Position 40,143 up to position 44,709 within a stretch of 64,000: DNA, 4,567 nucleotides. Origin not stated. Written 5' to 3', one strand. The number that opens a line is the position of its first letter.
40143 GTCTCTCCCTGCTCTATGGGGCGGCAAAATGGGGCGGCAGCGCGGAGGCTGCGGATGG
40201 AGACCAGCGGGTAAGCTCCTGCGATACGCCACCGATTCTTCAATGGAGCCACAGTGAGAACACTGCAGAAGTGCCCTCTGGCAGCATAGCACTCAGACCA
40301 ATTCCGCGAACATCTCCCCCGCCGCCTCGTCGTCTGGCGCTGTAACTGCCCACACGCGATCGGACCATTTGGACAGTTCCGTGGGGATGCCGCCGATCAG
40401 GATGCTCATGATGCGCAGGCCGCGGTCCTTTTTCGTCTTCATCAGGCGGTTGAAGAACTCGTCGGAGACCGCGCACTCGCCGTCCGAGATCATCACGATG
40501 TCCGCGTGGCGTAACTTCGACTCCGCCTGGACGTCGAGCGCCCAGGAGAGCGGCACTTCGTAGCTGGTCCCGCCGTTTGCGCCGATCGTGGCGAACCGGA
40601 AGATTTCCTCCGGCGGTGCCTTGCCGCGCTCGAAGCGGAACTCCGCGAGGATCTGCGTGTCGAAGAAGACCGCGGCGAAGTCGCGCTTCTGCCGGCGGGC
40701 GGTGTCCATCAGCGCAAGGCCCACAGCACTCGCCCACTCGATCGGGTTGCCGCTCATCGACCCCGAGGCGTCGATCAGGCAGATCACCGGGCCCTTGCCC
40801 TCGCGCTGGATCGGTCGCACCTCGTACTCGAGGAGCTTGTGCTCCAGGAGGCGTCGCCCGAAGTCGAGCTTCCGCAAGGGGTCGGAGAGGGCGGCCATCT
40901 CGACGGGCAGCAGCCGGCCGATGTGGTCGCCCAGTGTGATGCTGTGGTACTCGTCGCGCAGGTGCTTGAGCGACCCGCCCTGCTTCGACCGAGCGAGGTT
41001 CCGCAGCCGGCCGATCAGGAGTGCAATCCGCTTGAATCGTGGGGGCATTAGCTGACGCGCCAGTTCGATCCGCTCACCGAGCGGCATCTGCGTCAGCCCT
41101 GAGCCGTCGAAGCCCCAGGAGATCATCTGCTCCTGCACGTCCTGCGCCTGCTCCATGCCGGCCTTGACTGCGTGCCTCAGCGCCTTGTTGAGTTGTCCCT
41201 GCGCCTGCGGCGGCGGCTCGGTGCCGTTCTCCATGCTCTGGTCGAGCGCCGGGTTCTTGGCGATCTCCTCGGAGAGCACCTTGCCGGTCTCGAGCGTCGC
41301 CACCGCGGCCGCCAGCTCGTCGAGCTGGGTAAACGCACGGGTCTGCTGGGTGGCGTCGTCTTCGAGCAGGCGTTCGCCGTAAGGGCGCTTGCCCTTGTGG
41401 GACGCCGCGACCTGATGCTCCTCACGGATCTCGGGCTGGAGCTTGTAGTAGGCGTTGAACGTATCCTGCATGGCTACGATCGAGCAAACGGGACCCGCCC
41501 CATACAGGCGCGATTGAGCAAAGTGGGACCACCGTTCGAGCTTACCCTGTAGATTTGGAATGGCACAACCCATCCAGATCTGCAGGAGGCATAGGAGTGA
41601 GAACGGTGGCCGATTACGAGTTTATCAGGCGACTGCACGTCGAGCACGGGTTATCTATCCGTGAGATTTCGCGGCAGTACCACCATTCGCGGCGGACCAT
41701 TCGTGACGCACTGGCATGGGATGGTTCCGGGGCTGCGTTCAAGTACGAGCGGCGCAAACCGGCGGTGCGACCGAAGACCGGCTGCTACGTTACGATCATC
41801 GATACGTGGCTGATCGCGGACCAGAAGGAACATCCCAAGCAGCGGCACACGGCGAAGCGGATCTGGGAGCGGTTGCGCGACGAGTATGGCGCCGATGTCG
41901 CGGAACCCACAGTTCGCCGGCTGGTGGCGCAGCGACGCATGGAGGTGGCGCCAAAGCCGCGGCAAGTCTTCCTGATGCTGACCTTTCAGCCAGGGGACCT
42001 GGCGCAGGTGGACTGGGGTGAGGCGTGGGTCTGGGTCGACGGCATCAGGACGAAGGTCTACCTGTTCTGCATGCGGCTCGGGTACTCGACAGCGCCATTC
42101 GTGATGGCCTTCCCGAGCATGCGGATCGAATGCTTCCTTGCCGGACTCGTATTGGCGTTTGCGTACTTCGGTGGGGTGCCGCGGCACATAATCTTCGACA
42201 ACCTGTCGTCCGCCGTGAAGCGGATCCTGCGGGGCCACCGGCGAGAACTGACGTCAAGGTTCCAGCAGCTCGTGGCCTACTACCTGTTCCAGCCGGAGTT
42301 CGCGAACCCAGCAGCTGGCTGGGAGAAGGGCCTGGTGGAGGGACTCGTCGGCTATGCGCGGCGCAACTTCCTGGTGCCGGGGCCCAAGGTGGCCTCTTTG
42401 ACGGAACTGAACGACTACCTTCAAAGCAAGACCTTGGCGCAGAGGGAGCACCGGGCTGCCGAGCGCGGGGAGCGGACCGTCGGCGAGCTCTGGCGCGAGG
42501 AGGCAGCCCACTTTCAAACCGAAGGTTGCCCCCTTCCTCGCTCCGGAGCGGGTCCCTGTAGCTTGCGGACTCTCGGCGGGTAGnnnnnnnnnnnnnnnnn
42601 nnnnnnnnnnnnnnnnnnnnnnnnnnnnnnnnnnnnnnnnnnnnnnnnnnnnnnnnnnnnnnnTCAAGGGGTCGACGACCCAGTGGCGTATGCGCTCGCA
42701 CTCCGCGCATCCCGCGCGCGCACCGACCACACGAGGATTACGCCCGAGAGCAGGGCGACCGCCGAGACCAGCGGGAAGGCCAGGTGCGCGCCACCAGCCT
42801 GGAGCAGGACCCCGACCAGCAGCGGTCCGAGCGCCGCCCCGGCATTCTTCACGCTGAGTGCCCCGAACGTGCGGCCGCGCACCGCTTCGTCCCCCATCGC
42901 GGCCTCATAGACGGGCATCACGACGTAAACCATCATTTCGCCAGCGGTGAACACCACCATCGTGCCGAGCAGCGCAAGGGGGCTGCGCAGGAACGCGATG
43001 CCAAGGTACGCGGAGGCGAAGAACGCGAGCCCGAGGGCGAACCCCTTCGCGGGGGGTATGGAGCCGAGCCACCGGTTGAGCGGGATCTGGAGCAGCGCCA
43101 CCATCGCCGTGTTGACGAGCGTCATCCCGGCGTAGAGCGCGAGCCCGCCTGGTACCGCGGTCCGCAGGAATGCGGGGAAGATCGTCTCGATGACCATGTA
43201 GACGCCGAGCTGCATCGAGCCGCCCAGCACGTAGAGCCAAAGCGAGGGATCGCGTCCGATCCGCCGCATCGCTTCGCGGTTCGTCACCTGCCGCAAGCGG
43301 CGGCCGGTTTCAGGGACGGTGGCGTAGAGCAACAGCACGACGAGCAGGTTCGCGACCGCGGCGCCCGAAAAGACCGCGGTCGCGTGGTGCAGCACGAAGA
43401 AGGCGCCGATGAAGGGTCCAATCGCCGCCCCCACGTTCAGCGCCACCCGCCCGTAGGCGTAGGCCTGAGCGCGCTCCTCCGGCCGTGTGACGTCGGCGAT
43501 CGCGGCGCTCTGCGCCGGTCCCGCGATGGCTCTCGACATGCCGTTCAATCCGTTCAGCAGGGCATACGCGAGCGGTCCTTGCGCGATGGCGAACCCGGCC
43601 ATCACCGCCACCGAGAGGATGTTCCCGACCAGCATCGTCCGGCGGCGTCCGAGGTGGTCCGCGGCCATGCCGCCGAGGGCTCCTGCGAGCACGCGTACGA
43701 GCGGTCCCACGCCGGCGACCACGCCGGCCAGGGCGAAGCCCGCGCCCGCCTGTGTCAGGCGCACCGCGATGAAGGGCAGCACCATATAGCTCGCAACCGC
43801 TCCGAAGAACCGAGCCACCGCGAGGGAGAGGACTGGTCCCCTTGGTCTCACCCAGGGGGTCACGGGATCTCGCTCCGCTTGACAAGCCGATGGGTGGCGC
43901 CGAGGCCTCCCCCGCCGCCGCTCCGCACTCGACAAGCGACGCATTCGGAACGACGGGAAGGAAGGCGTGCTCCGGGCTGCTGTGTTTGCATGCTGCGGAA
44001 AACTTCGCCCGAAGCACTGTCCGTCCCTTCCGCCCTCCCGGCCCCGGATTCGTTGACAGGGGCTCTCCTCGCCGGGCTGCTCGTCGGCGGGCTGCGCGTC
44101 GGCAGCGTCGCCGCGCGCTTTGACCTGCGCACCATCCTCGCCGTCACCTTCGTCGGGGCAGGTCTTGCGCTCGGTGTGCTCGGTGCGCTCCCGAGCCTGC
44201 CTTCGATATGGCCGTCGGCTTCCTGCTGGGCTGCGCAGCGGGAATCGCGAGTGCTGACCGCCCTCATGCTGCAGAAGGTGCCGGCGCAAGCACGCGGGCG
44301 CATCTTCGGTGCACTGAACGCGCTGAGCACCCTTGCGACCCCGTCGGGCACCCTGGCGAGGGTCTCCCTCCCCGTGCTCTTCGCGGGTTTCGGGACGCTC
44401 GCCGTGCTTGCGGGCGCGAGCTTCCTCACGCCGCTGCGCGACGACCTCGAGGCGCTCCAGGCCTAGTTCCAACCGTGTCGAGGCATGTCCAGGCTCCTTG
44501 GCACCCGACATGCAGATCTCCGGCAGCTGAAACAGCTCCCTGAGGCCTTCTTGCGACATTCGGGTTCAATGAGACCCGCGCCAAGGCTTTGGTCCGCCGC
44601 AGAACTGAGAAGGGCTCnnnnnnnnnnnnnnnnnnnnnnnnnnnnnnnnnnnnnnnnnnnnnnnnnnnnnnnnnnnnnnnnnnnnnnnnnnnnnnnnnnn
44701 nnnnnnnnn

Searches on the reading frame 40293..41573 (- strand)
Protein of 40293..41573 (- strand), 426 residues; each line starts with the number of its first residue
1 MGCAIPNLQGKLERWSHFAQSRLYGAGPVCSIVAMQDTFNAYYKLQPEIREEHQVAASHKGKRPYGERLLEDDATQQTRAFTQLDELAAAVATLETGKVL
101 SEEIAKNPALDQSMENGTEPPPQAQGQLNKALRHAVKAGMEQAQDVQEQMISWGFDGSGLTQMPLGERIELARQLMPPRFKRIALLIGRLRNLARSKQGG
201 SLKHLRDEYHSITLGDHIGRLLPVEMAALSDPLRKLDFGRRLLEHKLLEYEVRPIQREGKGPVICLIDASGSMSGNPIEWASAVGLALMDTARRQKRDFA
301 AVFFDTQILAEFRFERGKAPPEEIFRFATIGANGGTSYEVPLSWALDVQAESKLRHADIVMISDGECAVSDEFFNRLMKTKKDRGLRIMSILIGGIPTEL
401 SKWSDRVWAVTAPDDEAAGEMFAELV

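Call 21: search_protein_families(library=pfam, proteins=[window:40293-41573:-], max_evalue=0.01)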
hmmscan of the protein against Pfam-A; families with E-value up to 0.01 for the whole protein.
window:40293-41573:- (426 aa): 2 families
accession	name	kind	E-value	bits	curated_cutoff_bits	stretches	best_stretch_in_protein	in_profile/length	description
PF05762.20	VWA_CoxE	-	2.4e-07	30.9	26.4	1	255-388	49-182/222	VWA domain containing CoxE-like protein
PF13519.12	VWA_2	-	1.1e-06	29.6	27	1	263-366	1-107/107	von Willebrand factor type A domain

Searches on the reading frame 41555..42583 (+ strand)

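Call 64: search_protein_families(library=pfam, proteins=[window:41555-42583:+], max_evalue=0.01)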
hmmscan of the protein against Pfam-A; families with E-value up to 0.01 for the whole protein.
window:41555-42583:+ (342 aa): 2 families
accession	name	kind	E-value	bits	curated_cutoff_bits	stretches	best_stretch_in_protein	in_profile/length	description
PF13276.12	HTH_21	-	0.0071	17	28.1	1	100-134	23-57/60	HTH-like domain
PF13565.12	HTH_32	-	0.0088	17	33.7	0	67-123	22-72/73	Homeodomain-like domain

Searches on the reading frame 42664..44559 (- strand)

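Call 64: search_protein_families(library=pfam, proteins=[window:42664-44559:-], max_evalue=0.01)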
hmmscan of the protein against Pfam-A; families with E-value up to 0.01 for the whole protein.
window:42664-44559:- (631 aa): 2 families
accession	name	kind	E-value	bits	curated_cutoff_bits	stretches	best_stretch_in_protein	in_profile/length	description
PF07690.21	MFS_1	-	3.4e-30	105.6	33.4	2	246-569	1-336/347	Major Facilitator Superfamily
PF00083.30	Sugar_tr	-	7.3e-05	22.3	22.3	1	277-433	47-209/452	Sugar (and other) transporter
